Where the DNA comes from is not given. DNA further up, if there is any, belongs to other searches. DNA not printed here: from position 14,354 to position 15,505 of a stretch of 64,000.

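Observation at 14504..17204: Partner-switching module whose STAS antagonist is fused to a PilZ c-di-GMP domain, with a REC-PP2C phosphatase and no sigma factor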

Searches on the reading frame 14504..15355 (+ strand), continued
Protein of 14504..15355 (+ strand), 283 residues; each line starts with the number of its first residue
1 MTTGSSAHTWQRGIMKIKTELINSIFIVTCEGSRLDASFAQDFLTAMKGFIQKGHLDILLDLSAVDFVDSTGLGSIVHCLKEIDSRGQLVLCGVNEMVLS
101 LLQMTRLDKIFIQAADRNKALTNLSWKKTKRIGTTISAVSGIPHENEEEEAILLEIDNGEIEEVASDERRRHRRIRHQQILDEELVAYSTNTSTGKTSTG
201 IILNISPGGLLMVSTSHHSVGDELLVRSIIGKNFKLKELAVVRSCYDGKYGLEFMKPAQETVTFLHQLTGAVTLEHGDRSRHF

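Call 36: search_protein_families(library=pfam, proteins=[P0137, P0138, P0145, P0149, P0180, P0228, P0172, P0254, P0235, P0132], max_evalue=0.01)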
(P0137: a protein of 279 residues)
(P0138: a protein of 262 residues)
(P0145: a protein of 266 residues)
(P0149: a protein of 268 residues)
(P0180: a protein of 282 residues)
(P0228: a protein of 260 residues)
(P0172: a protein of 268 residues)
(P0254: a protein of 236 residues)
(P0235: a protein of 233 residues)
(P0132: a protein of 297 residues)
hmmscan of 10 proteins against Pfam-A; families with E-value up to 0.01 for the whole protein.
P0137 (279 aa): 2 families
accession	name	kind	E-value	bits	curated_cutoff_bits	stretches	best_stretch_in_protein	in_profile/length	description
PF07238.19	PilZ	-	6e-07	30.2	22.5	1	165-261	1-94/102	PilZ domain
PF01814.28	Hemerythrin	-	1e-05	26.4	25.3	1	14-125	2-124/127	Hemerythrin HHE cation binding domain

P0138 (262 aa): 3 families
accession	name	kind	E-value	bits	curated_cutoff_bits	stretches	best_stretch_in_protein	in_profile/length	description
PF01814.28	Hemerythrin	-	7.2e-10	39.9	25.3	1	14-126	2-125/127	Hemerythrin HHE cation binding domain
PF07238.19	PilZ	-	5.5e-05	23.9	22.5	1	151-243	1-91/102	PilZ domain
PF08456.15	Vmethyltransf_C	-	0.0041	17.2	25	0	120-225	66-165/230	Viral methyltransferase C-terminal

P0145 (266 aa): 2 families
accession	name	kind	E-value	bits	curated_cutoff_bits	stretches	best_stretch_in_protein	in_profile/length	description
PF07238.19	PilZ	-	8.9e-07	29.6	22.5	1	152-246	1-92/102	PilZ domain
PF01814.28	Hemerythrin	-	0.0087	17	25.3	0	17-76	3-62/127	Hemerythrin HHE cation binding domain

P0149 (268 aa): 1 family
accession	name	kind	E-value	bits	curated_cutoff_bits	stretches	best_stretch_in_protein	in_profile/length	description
PF01814.28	Hemerythrin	-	0.0002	22.3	25.3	1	15-116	3-116/127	Hemerythrin HHE cation binding domain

P0180 (282 aa): 3 families
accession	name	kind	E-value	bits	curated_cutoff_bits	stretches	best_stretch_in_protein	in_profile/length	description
PF01740.26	STAS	-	6.5e-29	100.3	22.6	2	4-106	3-105/106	STAS domain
PF13466.11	STAS_2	-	2.6e-17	63.2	29.2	2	21-94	6-79/80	STAS domain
PF22517.1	Mcm-like_N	-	8.7e-05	23.2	26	0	23-85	17-74/82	Mcm-like, N-terminal domain, archaea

P0228 (260 aa): 4 families
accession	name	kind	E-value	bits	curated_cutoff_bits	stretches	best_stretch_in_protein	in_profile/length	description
PF13581.12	HATPase_c_2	-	5.4e-22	78.6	27.4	1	132-257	3-127/127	Histidine kinase-like ATPase domain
PF01740.26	STAS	-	7.1e-19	68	22.6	1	9-106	8-106/106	STAS domain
PF13466.11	STAS_2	-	4.7e-10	40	29.2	1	20-94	6-80/80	STAS domain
PF02518.31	HATPase_c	-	1.9e-06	28.7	26.4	1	159-252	4-102/111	Histidine kinase-, DNA gyrase B-, and HSP90-like ATPase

P0172 (268 aa): 4 families
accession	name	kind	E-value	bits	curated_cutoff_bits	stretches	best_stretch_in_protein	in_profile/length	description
PF13581.12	HATPase_c_2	-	2.3e-23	83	27.4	1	136-266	3-127/127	Histidine kinase-like ATPase domain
PF01740.26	STAS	-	5.6e-18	65.1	22.6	1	12-112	5-106/106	STAS domain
PF13466.11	STAS_2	-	8.5e-11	42.3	29.2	1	23-100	3-80/80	STAS domain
PF02518.31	HATPase_c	-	1.3e-05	26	26.4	1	165-254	6-94/111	Histidine kinase-, DNA gyrase B-, and HSP90-like ATPase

P0254 (236 aa): 2 families
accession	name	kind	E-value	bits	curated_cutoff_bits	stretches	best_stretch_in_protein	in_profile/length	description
PF01740.26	STAS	-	1.2e-41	141.2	22.6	2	3-105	2-105/106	STAS domain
PF13466.11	STAS_2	-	5.4e-26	91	29.2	2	133-211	1-77/80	STAS domain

P0235 (233 aa): 2 families
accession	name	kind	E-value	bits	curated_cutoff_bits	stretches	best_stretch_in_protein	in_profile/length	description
PF01740.26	STAS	-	3.2e-42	143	22.6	2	7-106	6-106/106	STAS domain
PF13466.11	STAS_2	-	2.7e-21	76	29.2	2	139-210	5-74/80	STAS domain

P0132 (297 aa): 2 families
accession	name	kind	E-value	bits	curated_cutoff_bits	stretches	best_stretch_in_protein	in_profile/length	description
PF07238.19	PilZ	-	2.1e-09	38.1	22.5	1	195-293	2-98/102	PilZ domain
PF01740.26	STAS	-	0.00049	20.3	22.6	1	26-85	26-85/106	STAS domain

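Call 39: find_encoding_contigs(protein=P0019, flank=10000, max_places=2)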
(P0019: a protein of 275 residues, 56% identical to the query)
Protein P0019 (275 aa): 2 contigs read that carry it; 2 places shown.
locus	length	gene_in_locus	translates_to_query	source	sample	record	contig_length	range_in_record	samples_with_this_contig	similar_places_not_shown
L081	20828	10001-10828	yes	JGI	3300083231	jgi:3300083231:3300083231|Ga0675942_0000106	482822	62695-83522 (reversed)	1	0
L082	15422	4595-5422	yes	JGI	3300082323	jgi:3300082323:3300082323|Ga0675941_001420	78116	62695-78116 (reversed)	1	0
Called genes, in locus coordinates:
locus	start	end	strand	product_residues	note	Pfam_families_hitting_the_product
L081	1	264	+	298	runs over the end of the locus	PF00809:Pterin_bind, PF03599:CdhD (faint)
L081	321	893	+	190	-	PF13588:HSDR_N_2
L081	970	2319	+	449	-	PF01474:DAHP_synth_2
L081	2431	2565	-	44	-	-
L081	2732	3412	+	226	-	PF00581:Rhodanese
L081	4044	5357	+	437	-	PF00581:Rhodanese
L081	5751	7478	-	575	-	PF00149:Metallophos, PF02872:5_nucleotid_C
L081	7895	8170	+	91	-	-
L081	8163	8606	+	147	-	PF13581:HATPase_c_2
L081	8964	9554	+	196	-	PF00515:TPR_1 (faint), PF07719:TPR_2 (faint)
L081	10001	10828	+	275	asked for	PF01740:STAS, PF13466:STAS_2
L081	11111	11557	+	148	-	PF13581:HATPase_c_2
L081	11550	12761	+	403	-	PF00072:Response_reg, PF07228:SpoIIE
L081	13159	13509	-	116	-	PF02635:DsrE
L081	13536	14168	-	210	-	PF16036:Chalcone_3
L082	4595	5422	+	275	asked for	PF01740:STAS, PF13466:STAS_2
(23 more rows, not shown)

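Call 40: find_encoding_contigs(protein=P0077, flank=10000, max_places=2)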
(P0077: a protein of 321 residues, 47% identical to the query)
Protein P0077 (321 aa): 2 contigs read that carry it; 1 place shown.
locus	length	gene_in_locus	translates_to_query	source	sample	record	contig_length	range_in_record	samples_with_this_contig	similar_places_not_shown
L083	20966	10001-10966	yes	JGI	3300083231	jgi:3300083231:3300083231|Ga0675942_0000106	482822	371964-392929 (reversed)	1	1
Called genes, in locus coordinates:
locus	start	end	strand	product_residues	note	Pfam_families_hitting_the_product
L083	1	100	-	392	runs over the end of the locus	PF00346:Complex1_49kDa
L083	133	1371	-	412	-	PF01058:Oxidored_q6, PF00329:Complex1_30kDa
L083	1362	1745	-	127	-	PF00507:Oxidored_q4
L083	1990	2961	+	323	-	PF00126:HTH_1, PF03466:LysR_substrate, PF12727:PBP_like (weak)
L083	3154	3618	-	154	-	PF03473:MOSC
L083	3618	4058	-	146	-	-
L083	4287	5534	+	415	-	PF04909:Amidohydro_2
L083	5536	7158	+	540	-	PF02310:B12-binding (weak), PF04055:Radical_SAM (weak)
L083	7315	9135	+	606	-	PF00989:PAS, PF13426:PAS_9, PF00512:HisKA, PF02518:HATPase_c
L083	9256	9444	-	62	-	-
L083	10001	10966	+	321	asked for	PF01740:STAS, PF07238:PilZ (weak)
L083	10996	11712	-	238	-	PF00215:OMPdecase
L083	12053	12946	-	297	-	PF00106:adh_short, PF13561:adh_short_C2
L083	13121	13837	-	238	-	PF00990:GGDEF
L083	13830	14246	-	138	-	PF01750:HycI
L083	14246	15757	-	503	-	PF00374:NiFeSe_Hases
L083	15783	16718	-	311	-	PF01058:Oxidored_q6, PF14720:NiFe_hyd_SSU_C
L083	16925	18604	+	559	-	PF05378:Hydant_A_N, PF13941:MutL (faint), PF01968:Hydantoinase_A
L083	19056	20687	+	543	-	PF00571:CBS, PF08448:PAS_4 (weak), PF13426:PAS_9 (faint), PF00196:GerE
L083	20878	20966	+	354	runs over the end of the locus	PF03976:PPK2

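Call 41: find_encoding_contigs(protein=P0066, flank=8000, max_places=1)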
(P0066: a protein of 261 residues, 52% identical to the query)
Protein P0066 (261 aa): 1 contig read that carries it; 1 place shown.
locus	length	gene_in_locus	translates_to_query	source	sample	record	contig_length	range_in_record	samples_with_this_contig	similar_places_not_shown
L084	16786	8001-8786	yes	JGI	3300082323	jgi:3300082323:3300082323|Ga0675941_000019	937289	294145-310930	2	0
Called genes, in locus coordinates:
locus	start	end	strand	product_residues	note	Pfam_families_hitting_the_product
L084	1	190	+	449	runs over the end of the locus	PF01474:DAHP_synth_2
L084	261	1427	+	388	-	PF01053:Cys_Met_Meta_PP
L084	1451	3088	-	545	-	PF22494:choice_anch_I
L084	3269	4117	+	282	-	-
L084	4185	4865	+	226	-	PF00581:Rhodanese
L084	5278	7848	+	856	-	PF02743:dCache_1, PF00512:HisKA, PF02518:HATPase_c, PF00072:Response_reg, PF01627:Hpt (weak)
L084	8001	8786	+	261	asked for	PF01740:STAS, PF13466:STAS_2, PF07238:PilZ (weak)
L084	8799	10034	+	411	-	PF00072:Response_reg, PF07228:SpoIIE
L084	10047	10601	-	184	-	PF16036:Chalcone_3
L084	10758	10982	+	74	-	-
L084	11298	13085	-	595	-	PF01336:tRNA_anti-codon, PF00152:tRNA-synt_2, PF02938:GAD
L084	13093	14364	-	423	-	PF01409:tRNA-synt_2d (faint), PF13393:tRNA-synt_His, PF00152:tRNA-synt_2 (faint), PF00587:tRNA-synt_2b, PF03129:HGTP_anticodon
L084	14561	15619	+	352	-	PF03060:NMO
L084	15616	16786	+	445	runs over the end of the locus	PF01743:PolyA_pol, PF12627:PolyA_pol_RNAbd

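Call 42: find_encoding_contigs(protein=P0018, flank=8000, max_places=1)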
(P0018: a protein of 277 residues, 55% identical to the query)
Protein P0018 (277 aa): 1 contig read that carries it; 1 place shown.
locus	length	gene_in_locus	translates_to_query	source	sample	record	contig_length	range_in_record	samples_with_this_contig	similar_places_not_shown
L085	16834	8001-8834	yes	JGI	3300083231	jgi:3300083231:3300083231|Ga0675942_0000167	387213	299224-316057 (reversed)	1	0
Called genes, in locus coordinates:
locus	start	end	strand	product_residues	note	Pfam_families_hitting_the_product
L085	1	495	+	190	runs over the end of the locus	PF13588:HSDR_N_2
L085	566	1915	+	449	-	PF01474:DAHP_synth_2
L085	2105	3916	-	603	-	PF00092:VWA, PF13519:VWA_2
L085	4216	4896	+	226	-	PF00581:Rhodanese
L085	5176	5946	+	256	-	PF06347:SH3_4 (weak), PF08239:SH3_3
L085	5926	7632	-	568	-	PF02743:dCache_1 (weak), PF00672:HAMP, PF00990:GGDEF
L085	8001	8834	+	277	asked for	PF01740:STAS, PF13466:STAS_2, PF07238:PilZ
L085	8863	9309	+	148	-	PF13581:HATPase_c_2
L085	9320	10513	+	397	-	PF00072:Response_reg, PF07228:SpoIIE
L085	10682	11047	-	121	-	PF02635:DsrE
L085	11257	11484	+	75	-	-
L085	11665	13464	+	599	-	-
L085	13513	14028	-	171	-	PF07308:DUF1456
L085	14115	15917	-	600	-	PF01336:tRNA_anti-codon, PF00152:tRNA-synt_2, PF02938:GAD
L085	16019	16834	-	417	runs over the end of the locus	PF00152:tRNA-synt_2 (faint), PF01409:tRNA-synt_2d (weak), PF13393:tRNA-synt_His, PF00587:tRNA-synt_2b, PF03129:HGTP_anticodon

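Call 43: find_encoding_contigs(protein=P0104, flank=8000, max_places=1)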
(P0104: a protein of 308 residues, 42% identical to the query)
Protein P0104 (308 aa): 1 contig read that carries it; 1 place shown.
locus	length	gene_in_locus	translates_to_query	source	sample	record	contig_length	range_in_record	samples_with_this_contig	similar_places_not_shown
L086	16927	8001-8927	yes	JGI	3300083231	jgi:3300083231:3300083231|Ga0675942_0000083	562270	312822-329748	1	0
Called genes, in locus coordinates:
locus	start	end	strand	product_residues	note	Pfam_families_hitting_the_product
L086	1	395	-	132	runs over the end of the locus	-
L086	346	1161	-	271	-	PF08543:Phos_pyr_kin, PF00294:PfkB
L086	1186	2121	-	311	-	PF13379:NMT1_2, PF09084:NMT1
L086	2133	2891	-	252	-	PF00528:BPD_transp_1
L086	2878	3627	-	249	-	PF00005:ABC_tran, PF13304:AAA_21 (faint)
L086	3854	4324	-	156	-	PF27546:MICAH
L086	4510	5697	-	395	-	PF13535:ATP-grasp_4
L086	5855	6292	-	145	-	PF03473:MOSC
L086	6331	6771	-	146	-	-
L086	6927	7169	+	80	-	-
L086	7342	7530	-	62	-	-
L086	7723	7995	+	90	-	-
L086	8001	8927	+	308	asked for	PF01740:STAS, PF07238:PilZ (weak)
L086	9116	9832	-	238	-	PF00215:OMPdecase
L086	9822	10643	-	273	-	-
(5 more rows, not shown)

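Call 45: find_encoding_contigs(protein=P0132, flank=6000, max_places=2)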
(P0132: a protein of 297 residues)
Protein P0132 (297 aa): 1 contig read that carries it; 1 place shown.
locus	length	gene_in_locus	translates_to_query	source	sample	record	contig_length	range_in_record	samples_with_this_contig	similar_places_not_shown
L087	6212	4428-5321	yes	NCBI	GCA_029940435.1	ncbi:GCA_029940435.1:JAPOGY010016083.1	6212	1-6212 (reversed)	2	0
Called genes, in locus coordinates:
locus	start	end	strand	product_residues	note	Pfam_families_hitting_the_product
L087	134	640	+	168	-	PF26390:MamS_MamX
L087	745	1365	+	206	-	PF07691:PA14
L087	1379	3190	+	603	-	PF06874:FBPase_2, PF00149:Metallophos (faint)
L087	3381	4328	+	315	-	PF03320:FBPase_glpX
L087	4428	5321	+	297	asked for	PF07238:PilZ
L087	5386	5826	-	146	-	PF10135:Rod-binding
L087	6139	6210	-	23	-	?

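Call 46: find_encoding_contigs(protein=P0137, flank=6000, max_places=3)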
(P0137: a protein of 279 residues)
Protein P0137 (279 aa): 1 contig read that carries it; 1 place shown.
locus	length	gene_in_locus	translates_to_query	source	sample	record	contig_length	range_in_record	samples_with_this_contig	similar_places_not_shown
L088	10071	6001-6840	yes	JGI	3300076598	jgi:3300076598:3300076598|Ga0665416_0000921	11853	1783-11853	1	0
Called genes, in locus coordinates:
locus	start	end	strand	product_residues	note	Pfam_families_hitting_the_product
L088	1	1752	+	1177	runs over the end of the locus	?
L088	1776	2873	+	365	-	PF00072:Response_reg, PF13487:HD_5, PF01966:HD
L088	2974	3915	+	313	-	PF00072:Response_reg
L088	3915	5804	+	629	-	PF20250:FapA_N, PF03961:FapA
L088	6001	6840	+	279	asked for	PF01814:Hemerythrin (weak), PF07238:PilZ (weak)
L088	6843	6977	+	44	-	-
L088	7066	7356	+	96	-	-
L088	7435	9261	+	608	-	PF00989:PAS, PF13426:PAS_9 (weak), PF00512:HisKA (weak), PF02518:HATPase_c, PF00072:Response_reg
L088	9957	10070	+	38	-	?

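Call 56: search_protein_families(library=pfam, proteins=[L005:4799-6646:-, L005:7005-7718:+, L010:5905-7737:-, L010:2885-5389:-, L006:2081-3901:-, L003:6443-7669:+, L003:5437-6399:+, L002:6895-7743:-, L002:5974-6852:-, L008:1092-2927:-], max_evalue=0.0001)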
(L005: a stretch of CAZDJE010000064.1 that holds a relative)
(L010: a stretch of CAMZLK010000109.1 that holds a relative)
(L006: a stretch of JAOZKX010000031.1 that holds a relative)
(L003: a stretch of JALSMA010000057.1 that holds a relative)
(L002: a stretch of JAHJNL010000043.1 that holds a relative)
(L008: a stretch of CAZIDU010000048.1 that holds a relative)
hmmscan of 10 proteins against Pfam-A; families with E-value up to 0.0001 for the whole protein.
L005:4799-6646:- (615 aa): 4 families
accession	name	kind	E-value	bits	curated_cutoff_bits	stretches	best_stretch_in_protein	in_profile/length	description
PF00092.34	VWA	-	2.2e-10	41.5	23.8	1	191-382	1-168/174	von Willebrand factor type A domain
PF13768.12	VWA_3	-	5.1e-09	36.8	27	1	223-370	14-150/155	von Willebrand factor type A domain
PF13519.12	VWA_2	-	2.2e-07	31.9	27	1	192-322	1-106/107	von Willebrand factor type A domain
PF10138.15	vWA-TerF-like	-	4e-05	24.3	29.4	0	192-355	4-143/200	vWA found in TerF C terminus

L005:7005-7718:+ (237 aa): 1 family
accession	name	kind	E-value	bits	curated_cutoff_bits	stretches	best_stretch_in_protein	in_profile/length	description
PF00581.25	Rhodanese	-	3e-16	60.1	22.2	1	136-228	1-101/102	Rhodanese-like domain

L010:5905-7737:- (610 aa): 3 families
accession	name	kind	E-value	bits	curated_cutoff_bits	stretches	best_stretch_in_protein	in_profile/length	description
PF00092.34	VWA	-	4.3e-10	40.5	23.8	1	184-378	1-169/174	von Willebrand factor type A domain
PF13519.12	VWA_2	-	4.2e-08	34.2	27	1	185-317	1-106/107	von Willebrand factor type A domain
PF13768.12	VWA_3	-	1.1e-07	32.5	27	1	222-360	17-145/155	von Willebrand factor type A domain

L010:2885-5389:- (834 aa): 7 families
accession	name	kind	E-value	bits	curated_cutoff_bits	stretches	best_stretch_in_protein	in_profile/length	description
PF21197.3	PgaA_barrel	-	2.6e-51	175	27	1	557-834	16-294/294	PgaA membrane beta barrel domain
PF14559.12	TPR_19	-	1.2e-21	77.3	25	0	65-115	1-51/68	Tetratricopeptide repeat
PF13428.12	TPR_14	-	1e-13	50.9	23.5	0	126-163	5-42/44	Tetratricopeptide repeat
PF07719.23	TPR_2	-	1e-06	28.8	27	0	58-88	4-34/34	Tetratricopeptide repeat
PF13432.12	TPR_16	-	5e-06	27.3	32.7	0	359-403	9-53/65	Tetratricopeptide repeat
PF12895.13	ANAPC3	-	2.5e-05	24.9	27.2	0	136-191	3-57/82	Anaphase-promoting complex, cyclosome, subunit 3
PF13174.12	TPR_6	-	3.6e-05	24.6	26.3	0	507-530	9-32/33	Tetratricopeptide repeat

L006:2081-3901:- (606 aa): 3 families
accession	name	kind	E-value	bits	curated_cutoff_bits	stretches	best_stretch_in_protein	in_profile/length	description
PF00092.34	VWA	-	1.2e-08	35.8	23.8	1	179-371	1-169/174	von Willebrand factor type A domain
PF13519.12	VWA_2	-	8e-08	33.3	27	1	180-310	1-106/107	von Willebrand factor type A domain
PF13768.12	VWA_3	-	2.5e-07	31.3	27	1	216-355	18-147/155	von Willebrand factor type A domain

L003:6443-7669:+ (408 aa): 1 family
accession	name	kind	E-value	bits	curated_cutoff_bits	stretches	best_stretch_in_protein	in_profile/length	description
PF03916.19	NrfD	-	1.4e-33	117.3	25.8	1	56-356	3-309/313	Polysulphide reductase, NrfD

L003:5437-6399:+ (320 aa): 8 families
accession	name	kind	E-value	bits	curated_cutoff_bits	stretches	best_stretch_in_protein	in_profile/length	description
PF13247.11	Fer4_11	-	1.9e-19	70.1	26.2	2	170-232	4-68/100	4Fe-4S dicluster domain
PF13187.11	Fer4_9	-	5.7e-11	42.7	27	1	208-279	2-50/52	4Fe-4S dicluster domain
PF12838.12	Fer4_7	-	1.1e-10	42.2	27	1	208-279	2-51/52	4Fe-4S dicluster domain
PF13237.11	Fer4_10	-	1.5e-09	38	25.5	2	201-277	2-53/53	4Fe-4S dicluster domain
PF12797.12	Fer4_2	-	4.6e-06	26.7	24.5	1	200-220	2-22/22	4Fe-4S binding domain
PF12837.12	Fer4_6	-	3e-05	24.2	25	1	200-220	1-21/24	4Fe-4S binding domain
PF00037.32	Fer4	-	4.7e-05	23.5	21.1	1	201-220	1-20/24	4Fe-4S binding domain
PF13183.11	Fer4_8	-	7.4e-05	23.6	27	0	207-279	4-67/68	4Fe-4S dicluster domain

L002:6895-7743:- (282 aa): 1 family
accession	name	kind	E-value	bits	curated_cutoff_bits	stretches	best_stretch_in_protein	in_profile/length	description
PF00005.33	ABC_tran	-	2.6e-34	119.2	25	1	17-173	1-137/137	ABC transporter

L002:5974-6852:- (292 aa): 3 families
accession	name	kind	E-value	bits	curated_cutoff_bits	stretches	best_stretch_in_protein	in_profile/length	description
PF12974.12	Phosphonate-bd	-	5.6e-71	239.2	27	1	34-271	1-242/242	ABC transporter, phosphonate, periplasmic substrate-binding protein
PF04069.17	OpuAC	-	3.5e-05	24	21.2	1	49-139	16-111/257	Substrate binding domain of ABC-type glycine betaine transport system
PF09084.16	NMT1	-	7.3e-05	23.2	20.5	1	58-145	17-100/216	NMT1/THI5 like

L008:1092-2927:- (611 aa): 3 families
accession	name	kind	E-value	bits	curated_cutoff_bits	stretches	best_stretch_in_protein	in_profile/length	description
PF00092.34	VWA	-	2.7e-11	44.4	23.8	1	184-378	1-169/174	von Willebrand factor type A domain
PF13519.12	VWA_2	-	3.2e-09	37.8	27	1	185-317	1-106/107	von Willebrand factor type A domain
PF13768.12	VWA_3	-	1.9e-07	31.7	27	1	219-362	14-147/155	von Willebrand factor type A domain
